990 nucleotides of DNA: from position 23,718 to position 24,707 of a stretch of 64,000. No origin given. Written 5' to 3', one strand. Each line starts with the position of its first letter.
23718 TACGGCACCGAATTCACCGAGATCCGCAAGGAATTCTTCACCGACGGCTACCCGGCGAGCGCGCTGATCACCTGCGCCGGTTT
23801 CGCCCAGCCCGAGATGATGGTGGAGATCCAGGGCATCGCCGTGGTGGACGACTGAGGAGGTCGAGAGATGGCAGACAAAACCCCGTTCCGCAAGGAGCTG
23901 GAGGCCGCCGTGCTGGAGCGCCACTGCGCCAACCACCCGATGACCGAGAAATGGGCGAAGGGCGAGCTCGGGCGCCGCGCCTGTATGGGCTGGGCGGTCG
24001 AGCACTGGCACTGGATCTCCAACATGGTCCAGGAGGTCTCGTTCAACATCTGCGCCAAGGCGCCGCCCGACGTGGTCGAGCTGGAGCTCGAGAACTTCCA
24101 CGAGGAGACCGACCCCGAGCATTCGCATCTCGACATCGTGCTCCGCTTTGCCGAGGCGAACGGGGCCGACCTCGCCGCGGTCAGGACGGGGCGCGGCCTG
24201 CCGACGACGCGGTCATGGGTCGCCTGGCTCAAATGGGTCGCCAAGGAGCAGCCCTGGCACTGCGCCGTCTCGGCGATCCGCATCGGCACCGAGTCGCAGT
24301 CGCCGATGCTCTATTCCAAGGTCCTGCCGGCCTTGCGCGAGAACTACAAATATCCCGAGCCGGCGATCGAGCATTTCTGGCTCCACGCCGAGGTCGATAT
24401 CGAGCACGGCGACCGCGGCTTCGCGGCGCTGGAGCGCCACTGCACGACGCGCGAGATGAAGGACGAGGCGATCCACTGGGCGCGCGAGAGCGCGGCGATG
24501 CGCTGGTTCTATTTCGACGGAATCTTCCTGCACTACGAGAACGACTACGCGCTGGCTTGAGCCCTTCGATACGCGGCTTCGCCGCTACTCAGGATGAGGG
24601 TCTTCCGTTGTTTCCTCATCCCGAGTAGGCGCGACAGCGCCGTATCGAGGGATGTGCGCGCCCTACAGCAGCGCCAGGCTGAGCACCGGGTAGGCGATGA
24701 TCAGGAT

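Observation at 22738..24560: PqqC-like / RidA / PqqC-like gene trio inside an uptake-and-oxidation cluster: candidate uncharacterised pathway for an N-containing substrate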

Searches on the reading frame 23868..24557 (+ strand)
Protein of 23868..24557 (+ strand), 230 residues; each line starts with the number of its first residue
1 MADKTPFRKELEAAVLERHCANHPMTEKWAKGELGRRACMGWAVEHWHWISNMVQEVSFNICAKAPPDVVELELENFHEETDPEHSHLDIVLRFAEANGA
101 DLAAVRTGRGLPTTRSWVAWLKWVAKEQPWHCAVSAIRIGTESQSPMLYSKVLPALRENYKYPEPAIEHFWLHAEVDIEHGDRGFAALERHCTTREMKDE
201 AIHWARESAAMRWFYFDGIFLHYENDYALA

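Call 11: search_protein_families(library=pfam, proteins=[window:23868-24557:+], max_evalue=0.01)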
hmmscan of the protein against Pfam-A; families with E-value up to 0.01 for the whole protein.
seq(230 aa): 2 families
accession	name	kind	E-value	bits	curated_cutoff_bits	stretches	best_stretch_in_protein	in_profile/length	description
PF14518.11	Haem_oxygenas_2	-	3.9e-19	69.6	28.9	1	62-213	22-177/177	Iron-containing redox enzyme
PF03070.21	TENA_THI-4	-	1.6e-11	44.8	22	1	17-137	8-125/210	TENA/THI-4/PQQC family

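Call 12: search_protein_families(library=ncbifam, proteins=[window:23868-24557:+], max_evalue=0.001)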
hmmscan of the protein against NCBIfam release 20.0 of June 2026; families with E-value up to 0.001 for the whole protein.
seq(230 aa): 2 families
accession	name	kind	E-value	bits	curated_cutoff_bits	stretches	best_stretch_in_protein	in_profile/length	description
TIGR04305.1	fol_rel_CADD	subfamily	1.7e-17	63.7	200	1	7-219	1-210/212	CADD family putative folate metabolism protein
TIGR02111.1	PQQ_syn_pqqC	equivalog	2.4e-08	33.7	240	1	7-225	6-226/239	pyrroloquinoline-quinone synthase PqqC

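Call 14: find_homologous_proteins(query=window:23868-24557:+)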
Query seq(230 aa) (230 aa): 393 proteins with E <= 0.001 among 1139 candidates; the best 120 are listed.
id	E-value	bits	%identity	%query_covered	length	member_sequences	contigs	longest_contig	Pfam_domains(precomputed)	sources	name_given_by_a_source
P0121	1.2e-150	518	96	100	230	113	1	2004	PF03070.22,PF14518.12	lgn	-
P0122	2.1e-132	458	85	100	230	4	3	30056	PF03070.22,PF14518.12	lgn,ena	-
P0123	5.1e-132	457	85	100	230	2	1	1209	PF03070.22,PF14518.12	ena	-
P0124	3.6e-130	451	85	100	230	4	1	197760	PF03070.22,PF14518.12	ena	-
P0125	9.4e-130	449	85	100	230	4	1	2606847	PF03070.22,PF14518.12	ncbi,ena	-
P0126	5.1e-127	440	83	100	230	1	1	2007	PF03070.22,PF14518.12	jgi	jgi:pyrroloquinoline-quinone synthase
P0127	1.9e-126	439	96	84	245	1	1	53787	PF03070.22,PF14518.12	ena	-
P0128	4.1e-125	434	79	100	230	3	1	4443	PF03070.22,PF14518.12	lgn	-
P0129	4.1e-124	431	78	100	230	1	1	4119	PF03070.22,PF14518.12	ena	-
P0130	3.5e-123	428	78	100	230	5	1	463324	PF03070.22,PF14518.12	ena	-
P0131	6.6e-123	427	79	100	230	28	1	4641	PF03070.22,PF14518.12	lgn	-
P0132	1.1e-121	423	77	100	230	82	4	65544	PF03070.22,PF14518.12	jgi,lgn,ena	jgi:pyrroloquinoline-quinone synthase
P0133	9.6e-121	420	76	100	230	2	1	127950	PF03070.22,PF14518.12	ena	-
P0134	3.2e-117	408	76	100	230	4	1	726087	PF03070.22,PF14518.12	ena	-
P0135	1.4e-116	406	75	99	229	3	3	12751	PF03070.22,PF14518.12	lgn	-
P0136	1.2e-114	400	72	100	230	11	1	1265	PF03070.22,PF14518.12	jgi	jgi:pyrroloquinoline-quinone synthase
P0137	4.1e-114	398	75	99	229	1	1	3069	PF03070.22,PF14518.12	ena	-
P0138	1.1e-113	397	74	99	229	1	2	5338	PF03070.22,PF14518.12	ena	-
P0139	2.4e-113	396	73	99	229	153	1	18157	PF03070.22,PF14518.12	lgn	-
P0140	2.7e-113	395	75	98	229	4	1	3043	PF03070.22,PF14518.12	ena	-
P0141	3.2e-113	395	74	99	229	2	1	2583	PF03070.22,PF14518.12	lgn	-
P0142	3.5e-113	395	74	99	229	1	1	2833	PF03070.22,PF14518.12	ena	-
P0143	7.5e-113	394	72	100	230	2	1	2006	PF03070.22,PF14518.12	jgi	-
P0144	1.4e-112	393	74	98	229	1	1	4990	PF03070.22,PF14518.12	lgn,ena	-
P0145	1.5e-112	393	74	99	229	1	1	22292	PF03070.22,PF14518.12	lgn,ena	-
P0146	1.9e-112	393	74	98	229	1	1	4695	PF03070.22,PF14518.12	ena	-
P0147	4.1e-112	392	73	98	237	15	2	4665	PF03070.22,PF14518.12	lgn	-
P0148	3.6e-111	388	73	98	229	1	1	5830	PF03070.22,PF14518.12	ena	-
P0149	4.6e-111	388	73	98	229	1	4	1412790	PF03070.22,PF14518.12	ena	-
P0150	6.0e-111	388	74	97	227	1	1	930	PF03070.22,PF14518.12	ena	-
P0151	1.0e-110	387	73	98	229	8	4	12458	PF03070.22,PF14518.12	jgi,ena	jgi:pyrroloquinoline-quinone synthase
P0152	1.1e-110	387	70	100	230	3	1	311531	PF03070.22,PF14518.12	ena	-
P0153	1.6e-109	383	70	100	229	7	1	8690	PF03070.22,PF14518.12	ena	-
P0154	1.9e-109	383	71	98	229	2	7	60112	PF03070.22,PF14518.12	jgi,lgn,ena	jgi:pyrroloquinoline-quinone synthase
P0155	5.2e-109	381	70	99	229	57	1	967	PF03070.22,PF14518.12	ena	-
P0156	6.0e-109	381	72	98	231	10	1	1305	PF03070.22,PF14518.12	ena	-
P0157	2.1e-108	379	71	98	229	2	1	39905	PF03070.22,PF14518.12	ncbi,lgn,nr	ncbi:MAG: iron-containing redox enzyme family protein [Pseudomonadota bacterium]|nr:iron-containing 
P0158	4.0e-108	379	70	99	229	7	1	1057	PF03070.22,PF14518.12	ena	-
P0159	5.0e-108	378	71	98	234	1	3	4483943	PF03070.22,PF14518.12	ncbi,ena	-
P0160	3.1e-107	376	71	98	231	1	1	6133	PF03070.22,PF14518.12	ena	-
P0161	5.0e-107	375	70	99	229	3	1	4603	PF03070.22,PF14518.12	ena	-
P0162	5.7e-107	375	68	98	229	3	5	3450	PF03070.22,PF14518.12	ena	-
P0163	9.9e-107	374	70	100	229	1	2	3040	PF03070.22,PF14518.12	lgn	-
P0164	1.5e-106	373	70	98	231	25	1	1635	PF03070.22,PF14518.12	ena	-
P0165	1.9e-106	373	71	100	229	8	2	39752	PF03070.22,PF14518.12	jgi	jgi:pyrroloquinoline-quinone synthase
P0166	3.3e-106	372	71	99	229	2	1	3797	PF03070.22,PF14518.12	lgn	-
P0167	6.3e-106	371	69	100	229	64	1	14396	PF03070.22,PF14518.12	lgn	-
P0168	9.1e-106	371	71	100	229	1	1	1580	PF03070.22,PF14518.12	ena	-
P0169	1.0e-105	371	69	100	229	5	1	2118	PF03070.22,PF14518.12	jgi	jgi:pyrroloquinoline-quinone synthase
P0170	1.0e-105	371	71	98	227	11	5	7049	PF03070.22,PF14518.12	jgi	jgi:pyrroloquinoline-quinone synthase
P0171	1.1e-105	370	71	100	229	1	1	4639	PF03070.22,PF14518.12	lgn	-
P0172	1.3e-105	370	69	100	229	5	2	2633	PF03070.22,PF14518.12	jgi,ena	jgi:pyrroloquinoline-quinone synthase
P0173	3.7e-105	369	72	100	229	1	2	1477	PF03070.22,PF14518.12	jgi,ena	-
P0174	4.5e-105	369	71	100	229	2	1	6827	PF03070.22,PF14518.12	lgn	-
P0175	5.9e-105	368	70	100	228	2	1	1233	PF03070.22,PF14518.12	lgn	-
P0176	6.6e-105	368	67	100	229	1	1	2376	PF03070.22,PF14518.12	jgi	jgi:pyrroloquinoline-quinone synthase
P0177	6.6e-105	368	71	100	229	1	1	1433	PF03070.22,PF14518.12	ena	-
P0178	3.1e-104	366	70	100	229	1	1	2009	PF03070.22,PF14518.12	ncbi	-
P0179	4.5e-104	365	69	100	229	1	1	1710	PF03070.22,PF14518.12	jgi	jgi:pyrroloquinoline quinone (PQQ) biosynthesis protein C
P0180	4.9e-104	365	69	100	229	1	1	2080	PF03070.22,PF14518.12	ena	-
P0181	5.0e-104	365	68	100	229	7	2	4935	PF03070.22,PF14518.12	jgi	jgi:pyrroloquinoline-quinone synthase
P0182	5.9e-104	365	68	97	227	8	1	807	PF03070.22,PF14518.12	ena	-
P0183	7.7e-104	364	69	100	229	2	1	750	PF03070.22,PF14518.12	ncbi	-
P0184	1.0e-103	364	68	100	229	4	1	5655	PF03070.22,PF14518.12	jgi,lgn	-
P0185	1.1e-103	364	69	100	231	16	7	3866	PF03070.22,PF14518.12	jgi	jgi:pyrroloquinoline-quinone synthase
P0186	2.2e-103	363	71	100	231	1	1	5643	PF03070.22,PF14518.12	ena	-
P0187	2.5e-103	363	70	100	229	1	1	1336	PF03070.22,PF14518.12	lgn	-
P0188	3.3e-103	362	68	98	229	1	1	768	PF03070.22,PF14518.12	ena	-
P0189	4.0e-103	362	69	100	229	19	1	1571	PF03070.22,PF14518.12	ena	-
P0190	4.1e-103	362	68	99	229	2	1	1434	PF03070.22,PF14518.12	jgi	jgi:pyrroloquinoline-quinone synthase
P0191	4.2e-103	362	68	100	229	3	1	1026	PF03070.22,PF14518.12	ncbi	-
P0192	4.5e-103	362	67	100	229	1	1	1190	PF03070.22,PF14518.12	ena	-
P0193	4.9e-103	362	68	100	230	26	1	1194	PF03070.22,PF14518.12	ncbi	-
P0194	6.8e-103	361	71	100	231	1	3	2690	PF03070.22,PF14518.12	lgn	-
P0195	7.7e-103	361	68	100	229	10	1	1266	PF03070.22,PF14518.12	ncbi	-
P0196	8.8e-103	361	67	100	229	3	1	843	PF03070.22,PF14518.12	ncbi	-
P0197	1.0e-102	361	67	99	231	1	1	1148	PF03070.22,PF14518.12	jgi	jgi:pyrroloquinoline-quinone synthase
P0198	1.0e-102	361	69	100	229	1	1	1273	PF03070.22,PF14518.12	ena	-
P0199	1.1e-102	361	71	97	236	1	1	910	PF03070.22,PF14518.12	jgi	jgi:pyrroloquinoline-quinone synthase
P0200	1.1e-102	361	69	98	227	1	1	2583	PF03070.22,PF14518.12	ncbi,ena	-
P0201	1.4e-102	360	66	100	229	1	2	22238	PF03070.22,PF14518.12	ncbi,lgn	ncbi:MAG: TenA family transcriptional regulator [Candidatus Binatia bacterium]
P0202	1.4e-102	360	67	99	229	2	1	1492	PF03070.22,PF14518.12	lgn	-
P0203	1.8e-102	360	68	100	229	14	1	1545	PF03070.22,PF14518.12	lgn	-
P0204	2.2e-102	360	69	99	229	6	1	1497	PF03070.22,PF14518.12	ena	-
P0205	3.4e-102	359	69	98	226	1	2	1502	PF03070.22,PF14518.12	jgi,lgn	jgi:pyrroloquinoline-quinone synthase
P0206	4.2e-102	359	68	100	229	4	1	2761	PF03070.22,PF14518.12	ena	-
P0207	4.2e-102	359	67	99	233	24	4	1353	PF03070.22,PF14518.12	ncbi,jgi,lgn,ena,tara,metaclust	tara:strand:- start:83 stop:784 length:702 start_codon:yes stop_codon:yes gene_type:complete|metaclu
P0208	6.1e-102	358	65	100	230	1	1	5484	PF03070.22,PF14518.12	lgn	-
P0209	1.0e-101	358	67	100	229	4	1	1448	PF03070.22,PF14518.12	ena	-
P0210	1.8e-101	357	67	100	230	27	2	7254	PF03070.22,PF14518.12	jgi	-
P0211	1.9e-101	357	65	100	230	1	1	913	PF03070.22,PF14518.12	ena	-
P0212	2.0e-101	357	68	98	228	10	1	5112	PF03070.22,PF14518.12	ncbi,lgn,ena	-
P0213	2.6e-101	356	70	100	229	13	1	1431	PF03070.22,PF14518.12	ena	-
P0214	3.0e-101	356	69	98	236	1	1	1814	PF03070.22,PF14518.12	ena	-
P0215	4.1e-101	356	67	99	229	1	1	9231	PF03070.22,PF14518.12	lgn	-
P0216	5.3e-101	355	65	100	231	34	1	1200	PF03070.22,PF14518.12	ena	-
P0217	6.6e-101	355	66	100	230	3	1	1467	PF03070.22,PF14518.12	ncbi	-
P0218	7.2e-101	355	68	98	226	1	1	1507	PF03070.22,PF14518.12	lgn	-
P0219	7.7e-101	355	68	97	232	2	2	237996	PF03070.22,PF14518.12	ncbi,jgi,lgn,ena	-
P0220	8.0e-101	355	68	99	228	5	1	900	PF03070.22,PF14518.12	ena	-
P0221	8.2e-101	355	66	97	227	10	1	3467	PF03070.22,PF14518.12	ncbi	-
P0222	9.0e-101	354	69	97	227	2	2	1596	PF03070.22,PF14518.12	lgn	-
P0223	9.6e-101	354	67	100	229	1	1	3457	PF03070.22,PF14518.12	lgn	-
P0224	1.1e-100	354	68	100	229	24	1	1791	PF03070.22,PF14518.12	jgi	-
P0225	1.4e-100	354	67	100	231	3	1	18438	PF03070.22,PF14518.12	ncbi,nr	ncbi:MAG TPA: iron-containing redox enzyme family protein [Chloroflexota bacterium]|nr:iron-containi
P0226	1.6e-100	354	70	97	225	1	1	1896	PF03070.22,PF14518.12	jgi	-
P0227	1.8e-100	353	67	100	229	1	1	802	PF03070.22,PF14518.12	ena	-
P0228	2.6e-100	353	65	98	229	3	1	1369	PF03070.22,PF14518.12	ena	-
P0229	3.1e-100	353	67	100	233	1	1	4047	PF03070.22,PF14518.12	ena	-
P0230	3.3e-100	353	66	100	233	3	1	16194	PF03070.22,PF14518.12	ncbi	-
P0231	3.4e-100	353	68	100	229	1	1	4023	PF03070.22,PF14518.12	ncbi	-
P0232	4.4e-100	352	67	97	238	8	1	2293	PF03070.22,PF14518.12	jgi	jgi:pyrroloquinoline-quinone synthase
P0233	4.9e-100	352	68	99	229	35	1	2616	PF03070.22,PF14518.12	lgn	-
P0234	5.3e-100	352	64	100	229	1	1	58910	PF03070.22,PF14518.12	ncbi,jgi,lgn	jgi:pyrroloquinoline-quinone synthase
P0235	6.0e-100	352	65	98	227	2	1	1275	PF03070.22,PF14518.12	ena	-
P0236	8.4e-100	351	64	100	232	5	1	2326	PF03070.22,PF14518.12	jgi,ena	-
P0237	1.1e-99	351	68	97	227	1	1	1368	PF03070.22,PF14518.12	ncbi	ncbi:MAG: TenA family transcriptional regulator [Chloroflexota bacterium]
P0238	1.3e-99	351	66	100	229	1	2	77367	PF03070.22,PF14518.12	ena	-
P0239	1.8e-99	350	69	97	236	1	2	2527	PF03070.22,PF14518.12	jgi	jgi:pyrroloquinoline-quinone synthase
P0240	1.8e-99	350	65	100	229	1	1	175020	PF03070.22,PF14518.12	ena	-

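Call 16: find_related_loci(query=A1, collection=genome_contigs, flank=10000)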
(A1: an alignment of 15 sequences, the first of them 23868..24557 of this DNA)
Query A1 (230 aa) in genome_contigs; peptide patterns used: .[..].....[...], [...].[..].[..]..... (x = any residue, [..] = any of these).
119 stretches matched a pattern; 93 encode a relative of the query (tblastn E <= 1e-3); the best 80 are kept; 80 distinct loci.
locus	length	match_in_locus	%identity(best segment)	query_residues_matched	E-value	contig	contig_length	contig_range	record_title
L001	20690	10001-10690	97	1-230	2e-151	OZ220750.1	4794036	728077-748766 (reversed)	MAG: Alphaproteobacteria bacterium isolate e85b98a5-d515-444b-a553-27111d8e7dd0 genome assembly, chromosome: 1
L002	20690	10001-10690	95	1-230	5e-150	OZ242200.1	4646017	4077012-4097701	MAG: Alphaproteobacteria bacterium isolate c7213ef7-7b21-4b7f-b524-caa2f272e1da genome assembly, chromosome: 1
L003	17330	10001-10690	96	1-230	6e-150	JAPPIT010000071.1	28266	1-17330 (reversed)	MAG: Defluviicoccus sp. isolate RHO2_bin_2 NODE_2371_length_28266_cov_56.647265, whole genome shotgun sequence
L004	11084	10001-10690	95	1-230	2e-149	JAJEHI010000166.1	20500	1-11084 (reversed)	MAG: Defluviicoccus sp. isolate p16x60bins.37 k141_582269, whole genome shotgun sequence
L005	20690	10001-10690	95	1-230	5e-148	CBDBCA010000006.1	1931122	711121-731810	MAG: Alphaproteobacteria bacterium isolate 48c0c1bc-ee5b-4fda-b559-4fcb29a961b4 genome assembly, contig: contig_6, whole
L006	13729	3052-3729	94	1-226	1e-146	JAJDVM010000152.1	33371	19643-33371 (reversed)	MAG: Defluviicoccus sp. isolate jk18x22bins.41 k141_357042, whole genome shotgun sequence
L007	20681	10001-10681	94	1-227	2e-145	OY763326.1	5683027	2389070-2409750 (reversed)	MAG: Alphaproteobacteria bacterium isolate a2cc6ff1-66e2-439d-8a67-f3e3a687b116 genome assembly, chromosome: 1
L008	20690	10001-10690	92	1-230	1e-144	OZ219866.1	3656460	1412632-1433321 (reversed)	MAG: Alphaproteobacteria bacterium isolate 558767b7-c9c4-4971-8057-2abcdc083aa7 genome assembly, chromosome: 2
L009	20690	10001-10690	91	1-230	6e-144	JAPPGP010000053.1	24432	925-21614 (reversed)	MAG: Defluviicoccus sp. isolate RHO1_bin_59 NODE_3450_length_24432_cov_37.646388, whole genome shotgun sequence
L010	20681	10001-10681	92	1-227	1e-142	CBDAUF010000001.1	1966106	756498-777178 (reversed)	MAG: Alphaproteobacteria bacterium isolate da7f95fe-6377-4274-8bb6-9737539f4857 genome assembly, contig: contig_1, whole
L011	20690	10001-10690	85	1-230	4e-132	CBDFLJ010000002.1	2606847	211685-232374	MAG: Alphaproteobacteria bacterium isolate 1b7322cf-0fa0-4cdd-8357-c9917fa2ed58 genome assembly, contig: contig_2, whole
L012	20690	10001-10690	82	1-230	2e-130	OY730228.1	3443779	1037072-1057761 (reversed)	MAG: Alphaproteobacteria bacterium isolate 64c7ca25-a9be-4dae-95e9-b727d493ec1e genome assembly, chromosome: 1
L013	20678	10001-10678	74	4-229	4e-115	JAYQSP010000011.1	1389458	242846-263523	MAG: Alphaproteobacteria bacterium isolate SD3109_NP_metabta_bins_sspec.tsv.241 contig_8007_pilon, whole genome shotgun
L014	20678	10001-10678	74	4-229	1e-113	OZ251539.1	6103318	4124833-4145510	MAG: Alphaproteobacteria bacterium isolate efdf64b3-afa9-4fb8-9792-56cfcde380f9 genome assembly, chromosome: 1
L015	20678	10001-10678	73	4-229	2e-113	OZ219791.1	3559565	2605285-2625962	MAG: Alphaproteobacteria bacterium isolate 4aa964e7-24f9-441d-afed-b3d47d4a9029 genome assembly, chromosome: 2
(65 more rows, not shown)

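Call 25: search_solved_structures(query=A1, max_evalue=1, show_alignments=3)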
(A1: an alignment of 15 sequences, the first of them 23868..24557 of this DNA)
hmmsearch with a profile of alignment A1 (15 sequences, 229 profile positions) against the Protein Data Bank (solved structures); distinct sequences matched with E-value up to 1: 15.
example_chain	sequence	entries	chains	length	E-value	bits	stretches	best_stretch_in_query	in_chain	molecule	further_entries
9pj4_A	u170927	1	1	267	4.3e-23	85.5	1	1-222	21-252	4-aminobenzoate synthase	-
1rcw_A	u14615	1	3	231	2.1e-14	57.1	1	4-186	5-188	CT610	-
8va9_A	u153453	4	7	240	2.3e-14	56.9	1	4-186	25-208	4-aminobenzoate synthase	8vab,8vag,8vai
4lqx_A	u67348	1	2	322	6e-12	49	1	32-199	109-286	TENA/THI-4 domain-containing protein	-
5vrc_A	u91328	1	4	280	2.4e-10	43.8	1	8-222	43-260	Bifunctional coenzyme PQQ synthesis protein C/D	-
5vrd_D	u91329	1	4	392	6.1e-10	42.5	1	8-222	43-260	Bifunctional coenzyme PQQ synthesis protein C/D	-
3dde_A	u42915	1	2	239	1.4e-07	34.7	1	20-222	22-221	TENA/THI-4 protein, Domain of Unknown Function with a Heme Oxygenase-like Fold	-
7twa_A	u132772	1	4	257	2.4e-06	30.7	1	18-191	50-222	4-chloro-allylglycine synthase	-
3hlx_A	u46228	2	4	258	0.0003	23.8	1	7-223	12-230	Pyrroloquinoline-quinone synthase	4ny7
1otw_A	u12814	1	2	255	0.00038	23.5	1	7-223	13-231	Coenzyme PQQ synthesis protein C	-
1otv_A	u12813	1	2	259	0.0004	23.4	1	7-223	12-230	Coenzyme PQQ synthesis protein C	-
3hml_A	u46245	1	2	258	0.001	22.1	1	7-223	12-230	Pyrroloquinoline-quinone synthase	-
3hnh_A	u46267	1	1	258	0.0012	21.8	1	7-223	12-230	Pyrroloquinoline-quinone synthase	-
4wwj_A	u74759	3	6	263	0.057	16.4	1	16-184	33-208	TENA/THI-4 family protein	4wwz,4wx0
6p5q_A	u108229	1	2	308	0.088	15.8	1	16-184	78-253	UndA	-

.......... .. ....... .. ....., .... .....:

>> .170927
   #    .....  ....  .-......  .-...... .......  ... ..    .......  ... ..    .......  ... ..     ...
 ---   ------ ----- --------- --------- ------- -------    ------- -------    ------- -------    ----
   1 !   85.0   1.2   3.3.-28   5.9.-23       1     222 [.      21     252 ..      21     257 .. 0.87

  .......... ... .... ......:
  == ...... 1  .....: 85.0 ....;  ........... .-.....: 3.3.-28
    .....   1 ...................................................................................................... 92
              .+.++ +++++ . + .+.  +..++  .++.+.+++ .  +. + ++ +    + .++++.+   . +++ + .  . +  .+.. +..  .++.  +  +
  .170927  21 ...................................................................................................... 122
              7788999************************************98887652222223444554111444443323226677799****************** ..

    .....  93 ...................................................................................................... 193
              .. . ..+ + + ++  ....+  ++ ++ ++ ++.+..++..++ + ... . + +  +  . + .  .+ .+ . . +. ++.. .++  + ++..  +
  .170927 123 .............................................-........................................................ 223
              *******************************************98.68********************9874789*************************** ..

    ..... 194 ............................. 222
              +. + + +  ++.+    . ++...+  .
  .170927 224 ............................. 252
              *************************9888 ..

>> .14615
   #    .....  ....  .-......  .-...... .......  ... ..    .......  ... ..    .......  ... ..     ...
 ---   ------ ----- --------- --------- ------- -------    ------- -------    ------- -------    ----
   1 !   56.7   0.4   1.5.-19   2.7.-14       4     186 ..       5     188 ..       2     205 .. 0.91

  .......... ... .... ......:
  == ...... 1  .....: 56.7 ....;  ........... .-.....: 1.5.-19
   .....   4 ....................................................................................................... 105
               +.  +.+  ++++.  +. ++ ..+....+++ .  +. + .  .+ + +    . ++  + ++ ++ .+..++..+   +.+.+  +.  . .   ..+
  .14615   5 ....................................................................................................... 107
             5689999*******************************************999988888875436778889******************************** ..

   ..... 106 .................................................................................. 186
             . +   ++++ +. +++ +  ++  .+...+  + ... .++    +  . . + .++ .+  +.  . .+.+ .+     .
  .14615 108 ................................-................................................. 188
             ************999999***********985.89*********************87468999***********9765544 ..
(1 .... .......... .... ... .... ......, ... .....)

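Call 30: find_encoding_contigs(protein=P0125, flank=10000, max_places=1)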
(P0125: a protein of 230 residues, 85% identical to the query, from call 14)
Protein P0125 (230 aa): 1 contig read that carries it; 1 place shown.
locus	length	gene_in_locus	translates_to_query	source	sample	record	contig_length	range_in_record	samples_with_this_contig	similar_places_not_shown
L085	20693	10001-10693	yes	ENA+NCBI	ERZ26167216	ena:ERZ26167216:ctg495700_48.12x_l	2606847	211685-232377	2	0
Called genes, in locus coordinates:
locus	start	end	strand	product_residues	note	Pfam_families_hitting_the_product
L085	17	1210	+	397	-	PF00355:Rieske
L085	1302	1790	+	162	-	PF04828:GFA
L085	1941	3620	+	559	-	PF00860:Xan_ur_permease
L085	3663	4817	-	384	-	PF04107:GCS2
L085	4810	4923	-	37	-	-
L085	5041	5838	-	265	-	PF00941:FAD_binding_5, PF03450:CO_deh_flav_C (weak)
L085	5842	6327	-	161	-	PF00111:Fer2 (weak), PF01799:Fer2_2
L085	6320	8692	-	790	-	PF01315:Ald_Xan_dh_C, PF02738:MoCoBD_1, PF20256:MoCoBD_2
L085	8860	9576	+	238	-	PF14518:Haem_oxygenas_2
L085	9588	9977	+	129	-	PF01042:Ribonuc_L-PSP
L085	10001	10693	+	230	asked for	PF03070:TENA_THI-4, PF14518:Haem_oxygenas_2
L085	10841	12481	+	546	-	PF01494:FAD_binding_3, PF21274:Rng_hyd_C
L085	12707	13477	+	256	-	PF02633:Creatininase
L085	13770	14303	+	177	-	PF01609:DDE_Tnp_1, PF13586:DDE_Tnp_1_2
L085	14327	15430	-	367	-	PF13384:HTH_23, PF01381:HTH_3 (faint), PF13518:HTH_28, PF13551:HTH_29, PF13565:HTH_32, PF13358:DDE_3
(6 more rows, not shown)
